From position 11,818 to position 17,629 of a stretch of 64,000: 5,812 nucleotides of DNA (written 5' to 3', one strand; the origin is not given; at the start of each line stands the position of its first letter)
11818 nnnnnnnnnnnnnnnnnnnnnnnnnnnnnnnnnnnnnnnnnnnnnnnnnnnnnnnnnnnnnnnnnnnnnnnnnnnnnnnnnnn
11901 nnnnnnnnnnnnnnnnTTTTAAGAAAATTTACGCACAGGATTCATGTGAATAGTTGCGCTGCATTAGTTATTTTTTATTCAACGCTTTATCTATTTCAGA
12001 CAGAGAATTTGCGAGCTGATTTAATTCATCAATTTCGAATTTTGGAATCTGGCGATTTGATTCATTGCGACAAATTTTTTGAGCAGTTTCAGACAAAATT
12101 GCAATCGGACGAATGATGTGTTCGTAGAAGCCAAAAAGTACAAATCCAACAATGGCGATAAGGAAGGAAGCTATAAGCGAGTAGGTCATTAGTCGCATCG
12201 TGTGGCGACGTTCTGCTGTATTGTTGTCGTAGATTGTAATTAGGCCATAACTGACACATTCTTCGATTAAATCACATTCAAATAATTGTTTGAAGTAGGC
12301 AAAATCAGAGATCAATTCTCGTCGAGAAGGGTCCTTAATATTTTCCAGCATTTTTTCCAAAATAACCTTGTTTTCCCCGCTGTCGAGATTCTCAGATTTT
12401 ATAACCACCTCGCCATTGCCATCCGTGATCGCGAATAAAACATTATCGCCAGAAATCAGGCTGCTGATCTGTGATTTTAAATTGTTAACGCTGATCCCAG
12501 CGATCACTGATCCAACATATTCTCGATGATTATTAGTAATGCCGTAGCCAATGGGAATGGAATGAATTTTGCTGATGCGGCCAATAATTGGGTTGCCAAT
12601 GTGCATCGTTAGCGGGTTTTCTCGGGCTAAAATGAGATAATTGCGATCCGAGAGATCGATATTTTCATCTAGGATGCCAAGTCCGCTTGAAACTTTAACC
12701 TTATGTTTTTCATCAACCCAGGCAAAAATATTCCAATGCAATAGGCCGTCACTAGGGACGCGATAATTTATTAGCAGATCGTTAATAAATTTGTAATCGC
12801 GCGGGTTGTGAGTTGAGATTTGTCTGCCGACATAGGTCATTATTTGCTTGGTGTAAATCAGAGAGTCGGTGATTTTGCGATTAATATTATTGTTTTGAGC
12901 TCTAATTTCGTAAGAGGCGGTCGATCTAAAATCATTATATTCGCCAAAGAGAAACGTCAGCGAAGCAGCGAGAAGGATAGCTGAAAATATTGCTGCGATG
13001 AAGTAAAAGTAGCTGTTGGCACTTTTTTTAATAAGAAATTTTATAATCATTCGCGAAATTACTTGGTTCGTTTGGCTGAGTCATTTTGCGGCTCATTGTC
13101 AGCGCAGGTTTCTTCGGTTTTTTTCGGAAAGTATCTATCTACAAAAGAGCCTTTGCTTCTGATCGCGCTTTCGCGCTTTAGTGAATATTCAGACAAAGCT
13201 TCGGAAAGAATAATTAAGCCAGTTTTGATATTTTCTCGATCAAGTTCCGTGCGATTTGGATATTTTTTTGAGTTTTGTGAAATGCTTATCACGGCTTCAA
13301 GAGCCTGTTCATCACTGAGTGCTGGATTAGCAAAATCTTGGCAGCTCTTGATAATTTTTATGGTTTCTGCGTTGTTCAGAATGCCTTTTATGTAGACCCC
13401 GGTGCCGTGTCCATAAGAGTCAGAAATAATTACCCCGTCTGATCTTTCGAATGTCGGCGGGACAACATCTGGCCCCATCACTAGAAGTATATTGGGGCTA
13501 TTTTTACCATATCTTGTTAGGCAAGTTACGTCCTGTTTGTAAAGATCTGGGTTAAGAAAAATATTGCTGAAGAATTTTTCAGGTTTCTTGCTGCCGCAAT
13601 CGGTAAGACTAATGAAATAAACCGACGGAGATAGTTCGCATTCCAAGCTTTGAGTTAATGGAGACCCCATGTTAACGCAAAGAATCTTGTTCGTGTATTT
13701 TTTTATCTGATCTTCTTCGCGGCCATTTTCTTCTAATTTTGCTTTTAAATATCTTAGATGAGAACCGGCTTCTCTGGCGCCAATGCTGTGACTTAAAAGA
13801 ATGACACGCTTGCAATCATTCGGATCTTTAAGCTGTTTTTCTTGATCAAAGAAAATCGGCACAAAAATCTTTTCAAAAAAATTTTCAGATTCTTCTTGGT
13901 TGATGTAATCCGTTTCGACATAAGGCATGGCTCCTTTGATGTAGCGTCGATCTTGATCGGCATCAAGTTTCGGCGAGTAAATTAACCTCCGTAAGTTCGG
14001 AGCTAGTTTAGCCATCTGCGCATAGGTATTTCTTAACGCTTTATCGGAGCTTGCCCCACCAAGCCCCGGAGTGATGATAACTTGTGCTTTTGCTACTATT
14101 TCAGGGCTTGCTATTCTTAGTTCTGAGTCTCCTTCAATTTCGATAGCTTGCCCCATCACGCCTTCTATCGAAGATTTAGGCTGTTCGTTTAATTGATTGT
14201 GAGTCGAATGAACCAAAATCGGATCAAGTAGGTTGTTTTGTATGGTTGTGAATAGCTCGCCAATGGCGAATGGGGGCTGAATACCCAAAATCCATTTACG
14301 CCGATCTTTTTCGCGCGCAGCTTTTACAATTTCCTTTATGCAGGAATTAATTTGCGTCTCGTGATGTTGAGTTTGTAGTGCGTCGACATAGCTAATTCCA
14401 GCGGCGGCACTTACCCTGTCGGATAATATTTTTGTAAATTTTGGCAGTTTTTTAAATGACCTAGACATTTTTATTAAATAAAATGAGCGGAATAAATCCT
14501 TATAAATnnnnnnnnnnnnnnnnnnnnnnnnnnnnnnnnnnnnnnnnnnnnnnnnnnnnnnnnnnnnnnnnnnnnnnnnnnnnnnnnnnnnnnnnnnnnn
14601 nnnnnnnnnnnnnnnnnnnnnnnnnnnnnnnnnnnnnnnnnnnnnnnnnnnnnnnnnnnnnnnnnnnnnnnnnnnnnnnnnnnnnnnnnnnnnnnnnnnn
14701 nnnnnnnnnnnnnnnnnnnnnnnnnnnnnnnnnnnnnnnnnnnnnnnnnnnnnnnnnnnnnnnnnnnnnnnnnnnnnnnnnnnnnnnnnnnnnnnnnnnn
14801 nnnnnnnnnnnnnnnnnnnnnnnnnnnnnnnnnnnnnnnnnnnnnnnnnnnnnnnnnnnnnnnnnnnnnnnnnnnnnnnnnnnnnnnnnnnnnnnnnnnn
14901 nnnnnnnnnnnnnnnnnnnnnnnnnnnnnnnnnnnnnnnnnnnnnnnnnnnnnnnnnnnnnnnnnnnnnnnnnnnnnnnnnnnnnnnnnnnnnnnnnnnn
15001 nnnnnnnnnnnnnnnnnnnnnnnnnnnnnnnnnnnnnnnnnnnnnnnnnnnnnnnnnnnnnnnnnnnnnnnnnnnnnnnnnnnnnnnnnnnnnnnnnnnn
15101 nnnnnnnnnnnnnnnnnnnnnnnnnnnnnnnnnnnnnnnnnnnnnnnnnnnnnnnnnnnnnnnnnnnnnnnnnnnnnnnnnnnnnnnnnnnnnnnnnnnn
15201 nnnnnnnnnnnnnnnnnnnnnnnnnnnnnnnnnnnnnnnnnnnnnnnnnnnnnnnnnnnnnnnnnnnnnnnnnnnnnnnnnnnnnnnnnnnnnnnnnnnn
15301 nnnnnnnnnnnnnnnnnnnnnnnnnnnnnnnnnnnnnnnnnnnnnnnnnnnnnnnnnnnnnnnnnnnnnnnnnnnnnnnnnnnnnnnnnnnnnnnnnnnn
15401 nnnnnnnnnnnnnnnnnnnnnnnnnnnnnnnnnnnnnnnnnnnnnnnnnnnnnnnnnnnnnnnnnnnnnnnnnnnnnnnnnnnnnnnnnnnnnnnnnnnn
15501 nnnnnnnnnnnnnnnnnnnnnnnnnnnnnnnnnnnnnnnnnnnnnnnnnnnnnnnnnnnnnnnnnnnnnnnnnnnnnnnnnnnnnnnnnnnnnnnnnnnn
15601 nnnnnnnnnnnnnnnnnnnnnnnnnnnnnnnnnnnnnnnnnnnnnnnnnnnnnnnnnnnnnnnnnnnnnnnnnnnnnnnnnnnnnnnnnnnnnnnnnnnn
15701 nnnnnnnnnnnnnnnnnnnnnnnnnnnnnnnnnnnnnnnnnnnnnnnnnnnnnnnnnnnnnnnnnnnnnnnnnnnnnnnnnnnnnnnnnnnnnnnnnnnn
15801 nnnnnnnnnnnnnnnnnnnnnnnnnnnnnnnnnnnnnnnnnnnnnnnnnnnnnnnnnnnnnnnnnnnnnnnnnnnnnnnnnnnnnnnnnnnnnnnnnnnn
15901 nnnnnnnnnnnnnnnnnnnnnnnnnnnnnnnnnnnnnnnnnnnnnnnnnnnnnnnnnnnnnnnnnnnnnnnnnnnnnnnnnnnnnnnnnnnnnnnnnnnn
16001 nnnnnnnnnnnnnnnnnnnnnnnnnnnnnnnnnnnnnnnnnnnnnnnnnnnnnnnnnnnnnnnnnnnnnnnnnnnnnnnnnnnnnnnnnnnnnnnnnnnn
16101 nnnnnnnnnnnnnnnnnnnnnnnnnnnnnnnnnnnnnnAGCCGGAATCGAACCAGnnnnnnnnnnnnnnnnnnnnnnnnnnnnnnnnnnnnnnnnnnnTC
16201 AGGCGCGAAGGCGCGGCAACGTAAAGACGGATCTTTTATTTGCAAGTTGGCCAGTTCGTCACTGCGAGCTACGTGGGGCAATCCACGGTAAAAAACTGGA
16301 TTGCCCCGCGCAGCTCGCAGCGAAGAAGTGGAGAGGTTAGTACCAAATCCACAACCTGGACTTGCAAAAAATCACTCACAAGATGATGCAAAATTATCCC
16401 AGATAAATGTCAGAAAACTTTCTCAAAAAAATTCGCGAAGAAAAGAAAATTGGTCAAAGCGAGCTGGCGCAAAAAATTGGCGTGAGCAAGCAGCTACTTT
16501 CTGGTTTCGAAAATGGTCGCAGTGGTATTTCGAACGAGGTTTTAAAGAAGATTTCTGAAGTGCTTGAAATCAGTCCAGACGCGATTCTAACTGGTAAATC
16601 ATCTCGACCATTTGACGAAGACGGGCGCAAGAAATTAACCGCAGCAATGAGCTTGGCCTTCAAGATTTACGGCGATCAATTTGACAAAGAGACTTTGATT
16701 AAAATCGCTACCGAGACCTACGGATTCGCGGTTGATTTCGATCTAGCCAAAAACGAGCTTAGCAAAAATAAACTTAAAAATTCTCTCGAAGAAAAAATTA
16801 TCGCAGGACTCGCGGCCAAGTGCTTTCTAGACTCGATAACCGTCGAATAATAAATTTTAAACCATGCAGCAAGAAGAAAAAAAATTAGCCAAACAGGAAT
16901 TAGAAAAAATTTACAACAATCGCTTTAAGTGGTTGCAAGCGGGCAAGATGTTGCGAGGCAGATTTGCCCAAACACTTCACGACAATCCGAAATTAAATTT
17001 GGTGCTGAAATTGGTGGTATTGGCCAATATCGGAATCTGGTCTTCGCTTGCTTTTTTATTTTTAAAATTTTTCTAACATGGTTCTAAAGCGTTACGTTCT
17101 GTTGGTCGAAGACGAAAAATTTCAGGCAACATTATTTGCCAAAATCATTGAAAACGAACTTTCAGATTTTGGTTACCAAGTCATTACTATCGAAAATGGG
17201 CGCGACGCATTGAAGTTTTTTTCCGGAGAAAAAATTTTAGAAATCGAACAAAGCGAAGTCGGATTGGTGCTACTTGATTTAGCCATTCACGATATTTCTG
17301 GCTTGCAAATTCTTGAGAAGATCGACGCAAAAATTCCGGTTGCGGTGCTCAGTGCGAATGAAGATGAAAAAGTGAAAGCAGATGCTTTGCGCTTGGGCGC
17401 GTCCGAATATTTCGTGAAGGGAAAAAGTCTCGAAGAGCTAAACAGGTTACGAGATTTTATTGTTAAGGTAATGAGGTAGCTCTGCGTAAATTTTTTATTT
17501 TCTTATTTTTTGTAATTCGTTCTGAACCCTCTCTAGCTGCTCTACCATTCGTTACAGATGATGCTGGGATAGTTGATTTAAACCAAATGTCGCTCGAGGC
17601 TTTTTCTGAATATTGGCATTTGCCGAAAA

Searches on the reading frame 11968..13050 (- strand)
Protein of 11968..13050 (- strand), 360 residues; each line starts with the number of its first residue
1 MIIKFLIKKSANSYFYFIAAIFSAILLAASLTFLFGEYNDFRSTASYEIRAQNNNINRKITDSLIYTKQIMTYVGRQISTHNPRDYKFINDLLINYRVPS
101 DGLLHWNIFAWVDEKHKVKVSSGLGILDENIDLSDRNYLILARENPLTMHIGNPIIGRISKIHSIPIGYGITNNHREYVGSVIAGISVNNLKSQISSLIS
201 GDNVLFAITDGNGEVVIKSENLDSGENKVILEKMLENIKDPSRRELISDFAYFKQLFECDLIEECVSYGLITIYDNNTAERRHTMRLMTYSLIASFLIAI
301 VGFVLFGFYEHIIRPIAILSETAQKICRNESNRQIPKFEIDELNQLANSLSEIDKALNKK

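Call 27: search_protein_families(library=pfam, proteins=[window:11968-13050:-], max_evalue=0.001)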
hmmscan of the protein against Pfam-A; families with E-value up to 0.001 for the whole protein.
window:11968-13050:- (360 aa): 1 family
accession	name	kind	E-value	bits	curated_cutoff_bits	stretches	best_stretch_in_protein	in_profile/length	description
PF02743.24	dCache_1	-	1.9e-05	24.8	45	1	108-219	70-183/240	Cache domain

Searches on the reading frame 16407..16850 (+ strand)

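Call 27: search_protein_families(library=pfam, proteins=[window:16407-16850:+], max_evalue=0.001)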
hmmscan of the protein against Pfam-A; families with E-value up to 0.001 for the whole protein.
window:16407-16850:+ (147 aa): 6 families
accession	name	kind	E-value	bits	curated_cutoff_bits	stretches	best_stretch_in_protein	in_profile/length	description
PF01381.28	HTH_3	-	2.1e-15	56.9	23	1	6-59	1-54/55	Helix-turn-helix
PF12844.13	HTH_19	-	2.6e-13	50.1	30.2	1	5-65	3-63/64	Helix-turn-helix domain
PF13443.12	HTH_26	-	1e-09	38.9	22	1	6-61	2-58/63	Cro/C1-type HTH DNA-binding domain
PF13560.12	HTH_31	-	1.5e-07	32.1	27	1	5-58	5-59/64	Helix-turn-helix domain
PF07022.19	Phage_CI_repr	-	9.2e-05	23.1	22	0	17-64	15-61/65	Bacteriophage CI repressor helix-turn-helix domain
PF13413.12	HTH_25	-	0.00095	19.4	24.6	0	6-39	2-35/62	Helix-turn-helix domain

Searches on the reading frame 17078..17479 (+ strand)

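Call 27: search_protein_families(library=pfam, proteins=[window:17078-17479:+], max_evalue=0.001)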
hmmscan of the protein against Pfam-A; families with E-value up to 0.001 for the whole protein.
window:17078-17479:+ (133 aa): 1 family
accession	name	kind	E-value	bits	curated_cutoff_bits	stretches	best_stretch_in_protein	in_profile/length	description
PF00072.30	Response_reg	-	3.8e-16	59.7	30.2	1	7-121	1-106/111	Response regulator receiver domain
